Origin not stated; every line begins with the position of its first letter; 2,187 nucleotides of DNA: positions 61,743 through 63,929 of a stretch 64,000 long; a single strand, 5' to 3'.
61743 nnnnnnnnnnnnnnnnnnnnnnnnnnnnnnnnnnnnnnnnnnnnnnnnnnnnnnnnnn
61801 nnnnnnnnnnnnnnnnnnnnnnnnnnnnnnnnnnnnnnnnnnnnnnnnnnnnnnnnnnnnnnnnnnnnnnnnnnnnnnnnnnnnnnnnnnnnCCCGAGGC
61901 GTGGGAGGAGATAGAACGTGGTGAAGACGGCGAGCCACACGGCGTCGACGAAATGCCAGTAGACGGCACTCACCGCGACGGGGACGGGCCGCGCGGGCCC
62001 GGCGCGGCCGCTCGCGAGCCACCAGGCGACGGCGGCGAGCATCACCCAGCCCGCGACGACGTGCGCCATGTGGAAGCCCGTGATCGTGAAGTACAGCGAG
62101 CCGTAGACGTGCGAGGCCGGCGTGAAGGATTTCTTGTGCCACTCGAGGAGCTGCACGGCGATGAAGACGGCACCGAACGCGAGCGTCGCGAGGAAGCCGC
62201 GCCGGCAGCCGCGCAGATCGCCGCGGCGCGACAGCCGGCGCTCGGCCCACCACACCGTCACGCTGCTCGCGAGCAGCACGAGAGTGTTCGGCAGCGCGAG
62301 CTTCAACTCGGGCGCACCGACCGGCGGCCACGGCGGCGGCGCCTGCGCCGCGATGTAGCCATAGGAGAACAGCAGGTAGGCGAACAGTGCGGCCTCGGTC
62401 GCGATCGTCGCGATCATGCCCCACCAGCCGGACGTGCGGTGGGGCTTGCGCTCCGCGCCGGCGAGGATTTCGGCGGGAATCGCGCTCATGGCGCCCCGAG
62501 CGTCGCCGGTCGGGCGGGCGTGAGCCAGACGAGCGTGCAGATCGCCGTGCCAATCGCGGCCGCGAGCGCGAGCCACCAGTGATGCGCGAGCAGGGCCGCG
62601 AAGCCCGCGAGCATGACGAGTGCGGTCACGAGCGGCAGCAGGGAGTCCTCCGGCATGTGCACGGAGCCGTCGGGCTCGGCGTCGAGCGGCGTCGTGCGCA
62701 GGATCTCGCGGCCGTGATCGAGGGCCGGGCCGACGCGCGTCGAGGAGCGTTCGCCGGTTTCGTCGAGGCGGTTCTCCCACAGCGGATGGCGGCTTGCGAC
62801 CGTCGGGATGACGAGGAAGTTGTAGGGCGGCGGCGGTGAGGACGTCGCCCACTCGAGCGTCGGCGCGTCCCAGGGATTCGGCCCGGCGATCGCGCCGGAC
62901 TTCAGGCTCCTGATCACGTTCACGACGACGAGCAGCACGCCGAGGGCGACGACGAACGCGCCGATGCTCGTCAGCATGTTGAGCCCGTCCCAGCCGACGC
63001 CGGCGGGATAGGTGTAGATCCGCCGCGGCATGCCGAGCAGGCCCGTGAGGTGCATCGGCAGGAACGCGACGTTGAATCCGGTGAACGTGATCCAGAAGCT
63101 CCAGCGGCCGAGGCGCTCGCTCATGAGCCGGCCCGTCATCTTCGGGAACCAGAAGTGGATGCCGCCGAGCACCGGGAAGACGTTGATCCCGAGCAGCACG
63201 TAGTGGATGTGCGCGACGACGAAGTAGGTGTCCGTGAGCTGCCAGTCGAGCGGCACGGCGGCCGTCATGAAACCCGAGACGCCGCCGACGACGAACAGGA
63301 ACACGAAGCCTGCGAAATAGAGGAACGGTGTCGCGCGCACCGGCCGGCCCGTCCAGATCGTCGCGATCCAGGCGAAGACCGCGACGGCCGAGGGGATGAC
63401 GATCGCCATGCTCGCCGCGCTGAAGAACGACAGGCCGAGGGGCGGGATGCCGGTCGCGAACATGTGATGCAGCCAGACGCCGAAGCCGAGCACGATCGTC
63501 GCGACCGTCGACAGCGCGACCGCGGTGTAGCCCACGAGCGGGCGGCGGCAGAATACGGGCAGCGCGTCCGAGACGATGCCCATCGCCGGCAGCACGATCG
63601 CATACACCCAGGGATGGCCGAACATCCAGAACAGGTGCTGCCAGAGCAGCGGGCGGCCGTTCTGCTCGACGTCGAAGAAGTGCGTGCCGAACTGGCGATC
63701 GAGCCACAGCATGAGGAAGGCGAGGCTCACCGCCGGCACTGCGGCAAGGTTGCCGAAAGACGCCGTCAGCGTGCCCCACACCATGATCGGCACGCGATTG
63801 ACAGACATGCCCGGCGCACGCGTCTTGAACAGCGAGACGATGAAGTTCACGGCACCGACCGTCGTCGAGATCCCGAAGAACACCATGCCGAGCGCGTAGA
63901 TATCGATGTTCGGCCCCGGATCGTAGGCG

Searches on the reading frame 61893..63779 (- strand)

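Call 84: search_protein_families(library=pfam, proteins=[window:61893-63779:-], max_evalue=0.001)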
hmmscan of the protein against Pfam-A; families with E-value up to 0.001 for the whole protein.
window:61893-63779:- (629 aa): 1 family
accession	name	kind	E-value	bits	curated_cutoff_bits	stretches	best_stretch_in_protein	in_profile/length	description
PF00510.24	COX3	-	4.1e-29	102.7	23.8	1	452-624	77-255/258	Cytochrome c oxidase subunit III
